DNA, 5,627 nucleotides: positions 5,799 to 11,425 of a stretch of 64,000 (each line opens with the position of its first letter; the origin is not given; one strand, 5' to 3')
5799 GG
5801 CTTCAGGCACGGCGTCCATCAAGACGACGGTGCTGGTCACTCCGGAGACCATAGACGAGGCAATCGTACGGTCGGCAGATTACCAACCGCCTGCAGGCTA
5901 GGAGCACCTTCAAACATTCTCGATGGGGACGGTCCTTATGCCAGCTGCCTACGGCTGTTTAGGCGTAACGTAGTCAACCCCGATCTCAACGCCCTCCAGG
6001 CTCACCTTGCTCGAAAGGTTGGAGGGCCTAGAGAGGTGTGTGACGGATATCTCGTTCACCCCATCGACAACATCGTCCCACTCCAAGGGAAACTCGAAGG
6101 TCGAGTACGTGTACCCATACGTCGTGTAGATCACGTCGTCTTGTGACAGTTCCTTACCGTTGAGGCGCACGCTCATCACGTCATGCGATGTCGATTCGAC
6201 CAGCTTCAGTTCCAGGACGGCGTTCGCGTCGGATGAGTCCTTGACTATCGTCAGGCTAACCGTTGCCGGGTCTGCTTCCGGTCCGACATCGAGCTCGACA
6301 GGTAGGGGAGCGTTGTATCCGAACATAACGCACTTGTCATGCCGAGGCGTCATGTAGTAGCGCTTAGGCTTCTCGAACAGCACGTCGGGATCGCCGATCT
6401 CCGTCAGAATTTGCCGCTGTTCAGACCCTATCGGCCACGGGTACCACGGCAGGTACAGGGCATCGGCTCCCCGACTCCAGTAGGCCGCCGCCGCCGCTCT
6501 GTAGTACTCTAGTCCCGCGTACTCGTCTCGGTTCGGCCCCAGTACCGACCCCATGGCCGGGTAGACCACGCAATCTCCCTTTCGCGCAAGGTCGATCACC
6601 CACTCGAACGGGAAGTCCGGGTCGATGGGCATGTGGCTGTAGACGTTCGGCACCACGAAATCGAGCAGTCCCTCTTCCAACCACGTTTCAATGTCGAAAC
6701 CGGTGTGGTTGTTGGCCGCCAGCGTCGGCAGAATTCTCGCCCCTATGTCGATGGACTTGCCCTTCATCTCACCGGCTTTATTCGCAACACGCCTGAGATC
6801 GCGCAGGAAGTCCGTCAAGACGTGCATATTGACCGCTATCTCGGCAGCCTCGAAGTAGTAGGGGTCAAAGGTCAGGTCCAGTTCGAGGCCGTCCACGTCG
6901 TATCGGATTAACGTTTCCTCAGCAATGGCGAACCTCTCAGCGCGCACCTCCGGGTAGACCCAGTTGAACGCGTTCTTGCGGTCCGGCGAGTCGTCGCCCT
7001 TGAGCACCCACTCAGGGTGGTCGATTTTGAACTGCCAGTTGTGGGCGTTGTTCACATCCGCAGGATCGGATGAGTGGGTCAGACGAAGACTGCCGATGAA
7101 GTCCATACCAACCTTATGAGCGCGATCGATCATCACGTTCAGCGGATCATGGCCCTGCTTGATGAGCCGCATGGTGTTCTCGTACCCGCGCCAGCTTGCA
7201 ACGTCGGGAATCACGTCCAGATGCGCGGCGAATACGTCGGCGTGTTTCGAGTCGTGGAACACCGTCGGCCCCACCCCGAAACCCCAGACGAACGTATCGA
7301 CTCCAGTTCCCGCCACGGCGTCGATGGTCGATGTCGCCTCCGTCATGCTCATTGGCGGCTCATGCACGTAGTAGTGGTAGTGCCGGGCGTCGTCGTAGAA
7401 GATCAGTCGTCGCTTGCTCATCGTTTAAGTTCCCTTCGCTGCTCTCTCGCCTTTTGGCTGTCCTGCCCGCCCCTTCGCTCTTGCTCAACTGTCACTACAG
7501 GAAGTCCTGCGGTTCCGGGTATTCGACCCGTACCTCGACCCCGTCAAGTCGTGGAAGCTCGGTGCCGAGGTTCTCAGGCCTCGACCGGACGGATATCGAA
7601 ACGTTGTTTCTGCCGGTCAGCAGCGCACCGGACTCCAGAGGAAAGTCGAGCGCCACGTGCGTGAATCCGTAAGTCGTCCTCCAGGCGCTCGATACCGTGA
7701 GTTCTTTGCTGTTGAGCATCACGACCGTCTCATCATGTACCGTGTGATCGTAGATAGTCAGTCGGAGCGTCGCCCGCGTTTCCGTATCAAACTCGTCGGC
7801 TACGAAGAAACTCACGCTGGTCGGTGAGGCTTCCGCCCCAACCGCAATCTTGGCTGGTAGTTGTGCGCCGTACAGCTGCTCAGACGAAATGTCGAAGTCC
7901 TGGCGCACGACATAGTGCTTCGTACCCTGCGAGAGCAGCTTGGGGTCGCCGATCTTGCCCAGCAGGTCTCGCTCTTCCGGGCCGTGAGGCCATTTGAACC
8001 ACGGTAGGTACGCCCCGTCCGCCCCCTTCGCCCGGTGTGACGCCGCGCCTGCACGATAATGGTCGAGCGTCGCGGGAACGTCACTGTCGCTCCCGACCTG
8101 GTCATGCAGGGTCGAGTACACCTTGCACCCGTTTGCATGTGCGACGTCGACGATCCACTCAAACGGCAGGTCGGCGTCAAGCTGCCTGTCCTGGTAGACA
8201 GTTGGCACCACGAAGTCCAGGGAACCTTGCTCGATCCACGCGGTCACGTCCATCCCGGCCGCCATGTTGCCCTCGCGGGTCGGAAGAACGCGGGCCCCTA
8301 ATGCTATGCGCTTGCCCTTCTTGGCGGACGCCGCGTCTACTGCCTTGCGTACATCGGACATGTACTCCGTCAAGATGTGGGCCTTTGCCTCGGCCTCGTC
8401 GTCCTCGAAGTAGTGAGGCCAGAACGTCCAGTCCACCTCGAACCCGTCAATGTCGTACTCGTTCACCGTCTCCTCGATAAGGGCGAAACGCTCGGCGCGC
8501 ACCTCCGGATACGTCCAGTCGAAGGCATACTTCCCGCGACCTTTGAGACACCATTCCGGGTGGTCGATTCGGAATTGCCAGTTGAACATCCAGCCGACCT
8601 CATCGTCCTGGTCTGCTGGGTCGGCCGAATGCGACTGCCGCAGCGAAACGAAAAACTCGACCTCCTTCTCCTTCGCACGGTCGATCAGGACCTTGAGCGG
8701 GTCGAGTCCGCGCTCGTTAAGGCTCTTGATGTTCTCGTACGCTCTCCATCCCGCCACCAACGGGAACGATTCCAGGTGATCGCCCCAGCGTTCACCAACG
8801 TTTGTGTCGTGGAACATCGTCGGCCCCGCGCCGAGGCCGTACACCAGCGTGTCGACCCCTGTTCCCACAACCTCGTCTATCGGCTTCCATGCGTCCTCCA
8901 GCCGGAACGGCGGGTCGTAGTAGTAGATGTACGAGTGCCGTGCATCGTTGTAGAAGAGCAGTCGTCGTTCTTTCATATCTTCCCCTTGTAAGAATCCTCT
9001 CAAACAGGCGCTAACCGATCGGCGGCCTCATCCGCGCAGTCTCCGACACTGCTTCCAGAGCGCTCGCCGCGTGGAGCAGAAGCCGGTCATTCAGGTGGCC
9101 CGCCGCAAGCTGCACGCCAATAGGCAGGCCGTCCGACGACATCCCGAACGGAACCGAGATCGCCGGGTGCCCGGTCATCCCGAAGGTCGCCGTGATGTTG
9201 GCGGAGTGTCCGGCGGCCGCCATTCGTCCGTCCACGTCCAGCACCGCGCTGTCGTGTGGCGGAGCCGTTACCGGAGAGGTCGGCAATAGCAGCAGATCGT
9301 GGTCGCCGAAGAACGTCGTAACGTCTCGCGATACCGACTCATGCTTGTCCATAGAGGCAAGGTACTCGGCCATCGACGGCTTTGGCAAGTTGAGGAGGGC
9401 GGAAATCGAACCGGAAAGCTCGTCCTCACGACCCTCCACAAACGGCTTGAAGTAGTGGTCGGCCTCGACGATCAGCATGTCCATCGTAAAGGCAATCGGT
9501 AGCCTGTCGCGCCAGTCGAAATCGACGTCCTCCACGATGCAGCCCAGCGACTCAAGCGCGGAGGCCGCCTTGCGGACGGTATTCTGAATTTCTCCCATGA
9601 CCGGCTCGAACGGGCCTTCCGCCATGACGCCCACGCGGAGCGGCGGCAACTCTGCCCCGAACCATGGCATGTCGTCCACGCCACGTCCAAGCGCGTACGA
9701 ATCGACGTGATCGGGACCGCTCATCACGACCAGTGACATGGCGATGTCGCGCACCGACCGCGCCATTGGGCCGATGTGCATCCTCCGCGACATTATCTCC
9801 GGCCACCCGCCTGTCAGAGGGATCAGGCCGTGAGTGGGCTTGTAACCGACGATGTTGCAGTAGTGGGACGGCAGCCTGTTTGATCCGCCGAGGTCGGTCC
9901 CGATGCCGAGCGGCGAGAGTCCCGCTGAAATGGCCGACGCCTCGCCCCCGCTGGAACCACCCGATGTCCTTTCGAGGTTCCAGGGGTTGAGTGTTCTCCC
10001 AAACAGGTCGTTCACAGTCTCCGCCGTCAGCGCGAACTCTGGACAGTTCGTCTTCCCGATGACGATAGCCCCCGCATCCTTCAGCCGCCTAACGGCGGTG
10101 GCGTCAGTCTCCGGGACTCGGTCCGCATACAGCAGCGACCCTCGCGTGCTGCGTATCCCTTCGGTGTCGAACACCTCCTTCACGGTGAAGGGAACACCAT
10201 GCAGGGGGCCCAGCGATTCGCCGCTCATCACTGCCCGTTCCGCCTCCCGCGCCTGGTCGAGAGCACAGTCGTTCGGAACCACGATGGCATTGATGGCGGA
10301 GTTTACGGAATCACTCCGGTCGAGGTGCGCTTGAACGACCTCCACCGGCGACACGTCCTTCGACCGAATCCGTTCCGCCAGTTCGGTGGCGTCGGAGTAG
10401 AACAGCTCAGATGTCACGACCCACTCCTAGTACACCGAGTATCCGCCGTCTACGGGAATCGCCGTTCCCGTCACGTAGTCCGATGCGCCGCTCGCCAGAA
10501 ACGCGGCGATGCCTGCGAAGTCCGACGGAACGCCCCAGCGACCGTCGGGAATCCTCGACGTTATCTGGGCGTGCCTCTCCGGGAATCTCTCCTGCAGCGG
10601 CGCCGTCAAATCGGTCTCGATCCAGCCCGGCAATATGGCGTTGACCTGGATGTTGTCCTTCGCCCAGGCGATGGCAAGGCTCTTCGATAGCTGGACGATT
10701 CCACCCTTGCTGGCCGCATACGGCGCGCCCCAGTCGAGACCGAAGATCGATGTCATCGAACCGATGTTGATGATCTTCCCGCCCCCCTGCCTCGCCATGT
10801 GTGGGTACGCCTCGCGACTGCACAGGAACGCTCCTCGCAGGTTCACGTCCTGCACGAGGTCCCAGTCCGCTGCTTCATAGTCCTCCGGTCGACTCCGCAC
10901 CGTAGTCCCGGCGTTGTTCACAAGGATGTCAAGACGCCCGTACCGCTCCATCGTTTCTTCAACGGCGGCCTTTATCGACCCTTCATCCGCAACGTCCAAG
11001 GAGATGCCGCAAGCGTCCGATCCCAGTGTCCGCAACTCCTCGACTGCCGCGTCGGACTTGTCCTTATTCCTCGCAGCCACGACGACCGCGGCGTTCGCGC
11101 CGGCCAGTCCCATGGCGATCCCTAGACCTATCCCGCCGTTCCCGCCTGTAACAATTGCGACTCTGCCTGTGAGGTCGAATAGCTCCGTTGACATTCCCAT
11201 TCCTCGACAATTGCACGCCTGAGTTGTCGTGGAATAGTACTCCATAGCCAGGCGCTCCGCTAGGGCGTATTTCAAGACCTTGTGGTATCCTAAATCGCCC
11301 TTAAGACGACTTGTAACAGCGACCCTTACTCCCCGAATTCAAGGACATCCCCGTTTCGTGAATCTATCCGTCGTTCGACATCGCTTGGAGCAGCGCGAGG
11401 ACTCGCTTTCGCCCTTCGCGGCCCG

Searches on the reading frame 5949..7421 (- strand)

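Call 99: search_protein_families(library=pfam, proteins=[window:5949-7421:-], max_evalue=0.00001)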
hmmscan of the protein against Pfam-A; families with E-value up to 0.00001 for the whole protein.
window:5949-7421:- (490 aa): 1 family
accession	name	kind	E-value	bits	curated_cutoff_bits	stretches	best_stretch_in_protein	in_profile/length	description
PF02638.21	GHL10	-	2e-16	60.4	27.9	1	74-189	52-168/311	Glycosyl hydrolase-like 10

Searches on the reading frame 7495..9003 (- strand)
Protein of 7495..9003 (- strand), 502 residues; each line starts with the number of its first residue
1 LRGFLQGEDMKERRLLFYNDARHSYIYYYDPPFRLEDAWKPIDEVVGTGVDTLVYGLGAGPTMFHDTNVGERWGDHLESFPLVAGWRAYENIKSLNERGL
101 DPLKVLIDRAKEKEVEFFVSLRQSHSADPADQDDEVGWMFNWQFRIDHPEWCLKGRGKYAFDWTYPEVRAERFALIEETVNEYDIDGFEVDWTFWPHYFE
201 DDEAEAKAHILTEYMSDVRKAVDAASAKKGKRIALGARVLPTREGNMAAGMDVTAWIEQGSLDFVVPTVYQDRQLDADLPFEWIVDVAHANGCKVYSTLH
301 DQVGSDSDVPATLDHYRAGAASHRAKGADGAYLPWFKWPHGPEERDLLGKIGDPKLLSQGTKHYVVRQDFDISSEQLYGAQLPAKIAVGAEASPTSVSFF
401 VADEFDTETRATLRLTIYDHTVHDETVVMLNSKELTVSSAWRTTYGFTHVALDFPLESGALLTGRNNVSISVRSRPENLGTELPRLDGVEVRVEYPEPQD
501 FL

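Call 99: search_protein_families(library=pfam, proteins=[window:7495-9003:-], max_evalue=0.00001)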
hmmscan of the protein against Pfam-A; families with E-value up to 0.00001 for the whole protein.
window:7495-9003:- (502 aa): 1 family
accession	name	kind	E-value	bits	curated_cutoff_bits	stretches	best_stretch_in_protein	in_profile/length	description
PF02638.21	GHL10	-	1.3e-10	41.3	27.9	1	83-197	52-167/311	Glycosyl hydrolase-like 10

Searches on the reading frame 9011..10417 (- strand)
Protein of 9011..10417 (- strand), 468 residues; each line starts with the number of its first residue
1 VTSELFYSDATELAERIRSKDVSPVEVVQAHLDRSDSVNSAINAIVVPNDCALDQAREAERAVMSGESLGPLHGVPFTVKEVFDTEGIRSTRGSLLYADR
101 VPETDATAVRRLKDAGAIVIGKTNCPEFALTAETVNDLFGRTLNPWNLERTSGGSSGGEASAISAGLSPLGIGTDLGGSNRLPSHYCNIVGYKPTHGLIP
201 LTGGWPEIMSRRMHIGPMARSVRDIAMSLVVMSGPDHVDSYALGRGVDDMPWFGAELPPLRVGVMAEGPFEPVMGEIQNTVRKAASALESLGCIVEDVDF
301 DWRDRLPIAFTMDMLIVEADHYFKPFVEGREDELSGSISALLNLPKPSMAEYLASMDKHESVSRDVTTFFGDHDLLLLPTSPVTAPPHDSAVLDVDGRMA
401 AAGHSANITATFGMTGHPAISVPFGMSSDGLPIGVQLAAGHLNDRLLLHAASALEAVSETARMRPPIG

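Call 99: search_protein_families(library=pfam, proteins=[window:9011-10417:-], max_evalue=0.00001)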
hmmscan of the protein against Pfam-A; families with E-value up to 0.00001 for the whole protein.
window:9011-10417:- (468 aa): 1 family
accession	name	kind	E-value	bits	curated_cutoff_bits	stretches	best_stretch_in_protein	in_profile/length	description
PF01425.27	Amidase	-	4.3e-103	346.2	27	1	26-448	1-445/445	Amidase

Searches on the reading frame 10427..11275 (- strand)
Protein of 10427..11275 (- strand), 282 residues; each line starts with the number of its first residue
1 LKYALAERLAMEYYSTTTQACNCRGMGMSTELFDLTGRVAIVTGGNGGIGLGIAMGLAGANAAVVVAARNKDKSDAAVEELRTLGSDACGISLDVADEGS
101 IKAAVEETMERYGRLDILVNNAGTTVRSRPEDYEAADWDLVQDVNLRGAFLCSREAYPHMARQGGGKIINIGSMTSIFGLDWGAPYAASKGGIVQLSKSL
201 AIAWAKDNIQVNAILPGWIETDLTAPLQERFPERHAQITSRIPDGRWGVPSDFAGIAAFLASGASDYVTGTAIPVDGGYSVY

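Call 99: search_protein_families(library=pfam, proteins=[window:10427-11275:-], max_evalue=0.00001)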
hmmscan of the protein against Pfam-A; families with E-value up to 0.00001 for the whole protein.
window:10427-11275:- (282 aa): 4 families
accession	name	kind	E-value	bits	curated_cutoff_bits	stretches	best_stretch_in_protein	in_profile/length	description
PF13561.12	adh_short_C2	-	7.4e-64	216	27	1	47-280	6-236/236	Enoyl-(Acyl carrier protein) reductase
PF00106.31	adh_short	-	3.1e-57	193.6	26.6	1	38-229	1-192/195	short chain dehydrogenase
PF08659.16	KR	-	1.6e-10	41.6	22.6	1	41-189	4-152/180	KR domain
PF23441.1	SDR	-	6.6e-09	36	27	1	39-279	9-255/258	SDR-like rossmann domain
